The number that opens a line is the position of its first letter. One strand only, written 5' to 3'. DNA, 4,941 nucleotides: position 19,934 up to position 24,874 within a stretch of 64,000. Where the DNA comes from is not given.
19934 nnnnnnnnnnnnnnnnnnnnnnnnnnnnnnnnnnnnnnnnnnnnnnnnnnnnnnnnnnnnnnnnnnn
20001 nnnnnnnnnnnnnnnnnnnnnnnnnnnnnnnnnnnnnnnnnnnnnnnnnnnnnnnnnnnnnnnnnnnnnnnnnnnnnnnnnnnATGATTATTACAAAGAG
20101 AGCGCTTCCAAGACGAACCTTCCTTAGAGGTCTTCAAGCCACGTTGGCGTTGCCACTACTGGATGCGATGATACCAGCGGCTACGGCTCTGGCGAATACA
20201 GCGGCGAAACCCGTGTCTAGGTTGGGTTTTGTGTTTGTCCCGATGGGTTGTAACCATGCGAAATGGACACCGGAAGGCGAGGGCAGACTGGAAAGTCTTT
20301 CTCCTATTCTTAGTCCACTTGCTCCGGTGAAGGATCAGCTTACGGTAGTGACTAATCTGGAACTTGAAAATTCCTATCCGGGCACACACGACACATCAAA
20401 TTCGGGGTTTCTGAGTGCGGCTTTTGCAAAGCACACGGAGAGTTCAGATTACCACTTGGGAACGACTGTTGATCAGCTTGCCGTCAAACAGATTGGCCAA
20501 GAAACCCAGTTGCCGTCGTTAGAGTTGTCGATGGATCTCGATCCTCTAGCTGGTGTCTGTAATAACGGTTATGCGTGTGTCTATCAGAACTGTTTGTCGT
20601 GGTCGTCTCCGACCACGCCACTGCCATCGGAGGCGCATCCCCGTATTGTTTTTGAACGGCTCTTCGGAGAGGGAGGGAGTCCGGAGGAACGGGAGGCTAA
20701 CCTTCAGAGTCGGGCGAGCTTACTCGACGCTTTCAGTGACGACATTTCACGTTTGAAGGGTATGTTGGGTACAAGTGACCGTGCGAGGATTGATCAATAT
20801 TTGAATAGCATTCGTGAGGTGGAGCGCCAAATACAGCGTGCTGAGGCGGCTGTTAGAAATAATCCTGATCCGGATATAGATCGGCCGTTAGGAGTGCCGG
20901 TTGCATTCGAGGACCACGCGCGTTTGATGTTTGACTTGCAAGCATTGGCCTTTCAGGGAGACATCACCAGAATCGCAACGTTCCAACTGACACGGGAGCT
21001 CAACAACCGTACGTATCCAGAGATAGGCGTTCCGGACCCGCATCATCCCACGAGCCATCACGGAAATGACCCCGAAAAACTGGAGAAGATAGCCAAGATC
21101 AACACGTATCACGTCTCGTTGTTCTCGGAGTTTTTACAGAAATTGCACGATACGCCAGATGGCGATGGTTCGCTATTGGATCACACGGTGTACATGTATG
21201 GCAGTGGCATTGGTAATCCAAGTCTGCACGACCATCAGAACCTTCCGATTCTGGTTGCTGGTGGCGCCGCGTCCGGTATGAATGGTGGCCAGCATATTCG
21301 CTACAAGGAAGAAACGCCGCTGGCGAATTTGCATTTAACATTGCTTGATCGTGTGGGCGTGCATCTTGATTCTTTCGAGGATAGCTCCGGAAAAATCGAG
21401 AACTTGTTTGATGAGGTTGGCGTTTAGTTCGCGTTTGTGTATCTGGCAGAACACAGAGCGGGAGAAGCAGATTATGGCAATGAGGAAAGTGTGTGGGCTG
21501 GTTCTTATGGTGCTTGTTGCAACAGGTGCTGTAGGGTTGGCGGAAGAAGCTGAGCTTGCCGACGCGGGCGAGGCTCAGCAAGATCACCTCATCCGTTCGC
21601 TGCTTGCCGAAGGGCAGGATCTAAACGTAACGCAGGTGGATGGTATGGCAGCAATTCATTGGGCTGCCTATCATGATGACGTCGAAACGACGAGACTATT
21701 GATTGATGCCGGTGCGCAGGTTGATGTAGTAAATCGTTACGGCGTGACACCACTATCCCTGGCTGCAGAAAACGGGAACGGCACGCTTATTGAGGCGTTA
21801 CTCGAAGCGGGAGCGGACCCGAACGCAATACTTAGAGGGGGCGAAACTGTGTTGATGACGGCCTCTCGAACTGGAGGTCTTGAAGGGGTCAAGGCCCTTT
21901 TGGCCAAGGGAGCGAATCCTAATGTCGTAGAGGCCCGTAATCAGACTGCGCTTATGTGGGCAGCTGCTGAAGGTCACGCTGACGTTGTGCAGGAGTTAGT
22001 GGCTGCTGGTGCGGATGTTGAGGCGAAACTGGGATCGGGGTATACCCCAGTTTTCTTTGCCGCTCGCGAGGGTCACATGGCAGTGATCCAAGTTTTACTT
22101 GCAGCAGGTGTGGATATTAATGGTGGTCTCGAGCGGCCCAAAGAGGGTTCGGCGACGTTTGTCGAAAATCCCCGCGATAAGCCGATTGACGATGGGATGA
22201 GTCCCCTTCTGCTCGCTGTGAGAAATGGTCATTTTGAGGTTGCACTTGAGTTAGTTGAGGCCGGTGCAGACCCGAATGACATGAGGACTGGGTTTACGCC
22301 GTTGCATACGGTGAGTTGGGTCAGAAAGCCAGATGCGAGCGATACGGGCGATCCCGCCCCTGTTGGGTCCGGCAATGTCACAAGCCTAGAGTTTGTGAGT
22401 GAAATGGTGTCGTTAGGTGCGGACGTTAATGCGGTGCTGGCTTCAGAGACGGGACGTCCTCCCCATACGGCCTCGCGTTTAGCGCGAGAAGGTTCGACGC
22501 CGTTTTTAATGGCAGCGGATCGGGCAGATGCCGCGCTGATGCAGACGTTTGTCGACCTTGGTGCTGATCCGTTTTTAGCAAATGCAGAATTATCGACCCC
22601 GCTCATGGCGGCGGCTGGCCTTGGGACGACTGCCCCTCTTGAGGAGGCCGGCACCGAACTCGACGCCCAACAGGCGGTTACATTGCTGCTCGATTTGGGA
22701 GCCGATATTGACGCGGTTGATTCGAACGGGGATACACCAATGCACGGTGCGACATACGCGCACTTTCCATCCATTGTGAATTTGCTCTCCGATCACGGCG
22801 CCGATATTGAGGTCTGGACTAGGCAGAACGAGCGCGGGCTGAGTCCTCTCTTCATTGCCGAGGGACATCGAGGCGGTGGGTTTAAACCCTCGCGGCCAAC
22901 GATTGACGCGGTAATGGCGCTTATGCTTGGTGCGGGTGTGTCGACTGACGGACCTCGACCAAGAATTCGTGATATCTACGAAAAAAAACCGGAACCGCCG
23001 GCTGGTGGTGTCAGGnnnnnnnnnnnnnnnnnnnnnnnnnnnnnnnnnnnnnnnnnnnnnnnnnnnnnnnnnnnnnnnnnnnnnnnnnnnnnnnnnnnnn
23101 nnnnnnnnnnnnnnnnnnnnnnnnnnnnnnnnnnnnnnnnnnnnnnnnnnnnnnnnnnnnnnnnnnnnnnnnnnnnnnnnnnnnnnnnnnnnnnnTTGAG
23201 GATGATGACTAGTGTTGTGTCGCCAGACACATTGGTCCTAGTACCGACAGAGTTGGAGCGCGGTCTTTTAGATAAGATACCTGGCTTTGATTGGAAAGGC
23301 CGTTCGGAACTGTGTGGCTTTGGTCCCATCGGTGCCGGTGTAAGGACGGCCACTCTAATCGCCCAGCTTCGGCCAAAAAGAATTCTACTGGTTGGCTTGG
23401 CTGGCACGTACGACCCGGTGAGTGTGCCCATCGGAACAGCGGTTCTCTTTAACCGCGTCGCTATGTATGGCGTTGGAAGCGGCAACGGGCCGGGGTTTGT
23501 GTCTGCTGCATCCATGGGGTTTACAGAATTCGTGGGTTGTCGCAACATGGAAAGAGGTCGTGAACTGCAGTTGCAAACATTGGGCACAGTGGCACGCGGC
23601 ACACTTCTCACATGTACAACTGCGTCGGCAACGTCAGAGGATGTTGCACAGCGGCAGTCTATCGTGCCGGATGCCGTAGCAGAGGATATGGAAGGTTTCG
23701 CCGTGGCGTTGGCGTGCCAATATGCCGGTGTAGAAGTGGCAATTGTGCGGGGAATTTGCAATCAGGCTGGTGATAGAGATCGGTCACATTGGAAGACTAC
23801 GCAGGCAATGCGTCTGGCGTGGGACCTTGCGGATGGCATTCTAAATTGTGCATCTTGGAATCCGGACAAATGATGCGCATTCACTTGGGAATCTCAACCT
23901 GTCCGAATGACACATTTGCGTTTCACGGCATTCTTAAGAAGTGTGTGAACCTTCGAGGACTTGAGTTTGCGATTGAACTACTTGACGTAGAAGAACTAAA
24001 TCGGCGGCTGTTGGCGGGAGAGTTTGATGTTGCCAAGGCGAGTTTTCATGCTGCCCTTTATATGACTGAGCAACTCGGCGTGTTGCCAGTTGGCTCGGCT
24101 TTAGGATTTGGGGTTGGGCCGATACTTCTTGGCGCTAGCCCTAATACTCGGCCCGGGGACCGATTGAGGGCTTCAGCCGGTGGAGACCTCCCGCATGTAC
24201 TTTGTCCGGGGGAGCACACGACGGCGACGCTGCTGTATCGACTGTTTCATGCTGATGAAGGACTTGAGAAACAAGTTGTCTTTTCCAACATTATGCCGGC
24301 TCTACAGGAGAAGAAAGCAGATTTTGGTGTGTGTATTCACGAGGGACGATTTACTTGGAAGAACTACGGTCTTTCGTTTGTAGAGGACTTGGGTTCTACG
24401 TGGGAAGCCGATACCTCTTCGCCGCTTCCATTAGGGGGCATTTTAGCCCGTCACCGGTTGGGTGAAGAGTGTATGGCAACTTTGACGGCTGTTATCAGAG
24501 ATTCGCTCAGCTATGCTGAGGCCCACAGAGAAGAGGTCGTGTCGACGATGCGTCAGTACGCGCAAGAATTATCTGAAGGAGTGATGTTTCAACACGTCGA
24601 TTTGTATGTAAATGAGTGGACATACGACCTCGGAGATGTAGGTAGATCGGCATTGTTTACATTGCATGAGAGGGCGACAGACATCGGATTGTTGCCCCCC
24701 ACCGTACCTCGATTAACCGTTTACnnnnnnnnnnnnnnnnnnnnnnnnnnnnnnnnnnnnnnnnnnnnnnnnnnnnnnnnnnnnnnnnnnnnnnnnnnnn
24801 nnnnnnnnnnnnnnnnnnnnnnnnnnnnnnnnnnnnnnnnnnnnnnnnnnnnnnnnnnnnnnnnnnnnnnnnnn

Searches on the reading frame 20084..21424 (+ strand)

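Call 29: search_protein_families(library=pfam, proteins=[window:20084-21424:+], max_evalue=0.001)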
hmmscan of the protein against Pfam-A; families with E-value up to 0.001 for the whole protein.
window:20084-21424:+ (447 aa): 1 family
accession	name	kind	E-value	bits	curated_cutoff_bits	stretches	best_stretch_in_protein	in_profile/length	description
PF07586.16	HXXSHH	-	1.6e-97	327.3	30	1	46-347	1-306/307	Protein of unknown function (DUF1552)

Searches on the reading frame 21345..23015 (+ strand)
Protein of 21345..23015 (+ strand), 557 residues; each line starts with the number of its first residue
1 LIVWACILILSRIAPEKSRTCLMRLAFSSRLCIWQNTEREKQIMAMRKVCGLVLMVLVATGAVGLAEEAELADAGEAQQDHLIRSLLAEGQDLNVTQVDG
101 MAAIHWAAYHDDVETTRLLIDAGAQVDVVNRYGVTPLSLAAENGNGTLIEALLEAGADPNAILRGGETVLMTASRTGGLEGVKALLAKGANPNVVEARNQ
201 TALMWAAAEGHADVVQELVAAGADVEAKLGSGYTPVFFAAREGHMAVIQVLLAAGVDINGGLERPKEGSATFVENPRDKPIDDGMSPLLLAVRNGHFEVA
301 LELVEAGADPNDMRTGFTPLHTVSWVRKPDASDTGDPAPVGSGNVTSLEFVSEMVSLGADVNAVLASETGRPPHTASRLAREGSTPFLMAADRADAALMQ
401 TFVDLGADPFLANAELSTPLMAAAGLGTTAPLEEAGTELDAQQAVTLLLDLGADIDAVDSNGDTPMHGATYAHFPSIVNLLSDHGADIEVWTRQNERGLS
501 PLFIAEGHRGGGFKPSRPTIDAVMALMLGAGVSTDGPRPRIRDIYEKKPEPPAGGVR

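Call 29: search_protein_families(library=pfam, proteins=[window:21345-23015:+], max_evalue=0.001)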
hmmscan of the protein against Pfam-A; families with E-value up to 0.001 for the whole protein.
window:21345-23015:+ (557 aa): 7 families
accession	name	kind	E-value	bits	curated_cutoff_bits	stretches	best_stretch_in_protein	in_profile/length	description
PF12796.13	Ank_2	-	4.3e-55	184.7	27.3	4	170-259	1-87/90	Ankyrin repeats (3 copies)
PF00023.36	Ank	-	1.4e-50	166.9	21.1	4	199-228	2-31/33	Ankyrin repeat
PF13637.12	Ank_4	-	7.8e-45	150.3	22.7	5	104-153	1-50/50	Ankyrin repeats (many copies)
PF13606.12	Ank_3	-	2.9e-40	131.5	22.3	2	132-161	1-30/30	Ankyrin repeat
PF13857.12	Ank_5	-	1.6e-30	105.2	27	2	158-203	8-53/56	Ankyrin repeats (many copies)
PF24521.3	Ank_KRIT1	-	3.2e-06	27.4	80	0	170-253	22-106/149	KRIT1 ankyrin-repeats domain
PF23745.1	ANK_LRRK2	-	8.3e-05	22.9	27.5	0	137-219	35-113/130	LRRK2 ANK repeat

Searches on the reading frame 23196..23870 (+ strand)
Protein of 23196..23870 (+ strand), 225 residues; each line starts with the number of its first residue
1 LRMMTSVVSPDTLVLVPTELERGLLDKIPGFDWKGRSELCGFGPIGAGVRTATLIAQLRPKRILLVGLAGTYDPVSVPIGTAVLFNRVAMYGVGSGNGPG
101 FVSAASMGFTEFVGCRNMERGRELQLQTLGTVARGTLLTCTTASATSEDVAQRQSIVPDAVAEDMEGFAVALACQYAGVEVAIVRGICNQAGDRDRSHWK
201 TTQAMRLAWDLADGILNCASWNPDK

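Call 29: search_protein_families(library=pfam, proteins=[window:23196-23870:+], max_evalue=0.001)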
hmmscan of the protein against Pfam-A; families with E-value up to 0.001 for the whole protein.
window:23196-23870:+ (225 aa): 1 family
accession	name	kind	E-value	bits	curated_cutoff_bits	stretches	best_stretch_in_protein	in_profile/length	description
PF01048.26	PNP_UDP_1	-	1.5e-14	54.4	25.1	1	40-205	49-217/233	Phosphorylase superfamily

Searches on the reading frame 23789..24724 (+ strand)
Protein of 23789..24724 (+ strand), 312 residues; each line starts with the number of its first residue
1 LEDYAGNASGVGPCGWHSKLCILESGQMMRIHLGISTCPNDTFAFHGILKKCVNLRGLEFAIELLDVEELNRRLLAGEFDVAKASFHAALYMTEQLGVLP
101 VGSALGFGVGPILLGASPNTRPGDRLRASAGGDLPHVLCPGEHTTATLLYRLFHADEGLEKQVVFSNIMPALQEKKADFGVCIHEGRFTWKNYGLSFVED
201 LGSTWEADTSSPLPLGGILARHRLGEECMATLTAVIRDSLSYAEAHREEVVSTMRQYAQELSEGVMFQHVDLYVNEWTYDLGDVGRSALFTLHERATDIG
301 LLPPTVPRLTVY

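Call 29: search_protein_families(library=pfam, proteins=[window:23789-24724:+], max_evalue=0.001)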
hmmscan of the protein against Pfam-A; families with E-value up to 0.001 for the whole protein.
window:23789-24724:+ (312 aa): 1 family
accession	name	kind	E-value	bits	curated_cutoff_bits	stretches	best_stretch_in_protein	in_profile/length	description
PF02621.19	VitK2_biosynth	-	3.3e-62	210.6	26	1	31-297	1-251/252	Menaquinone biosynthesis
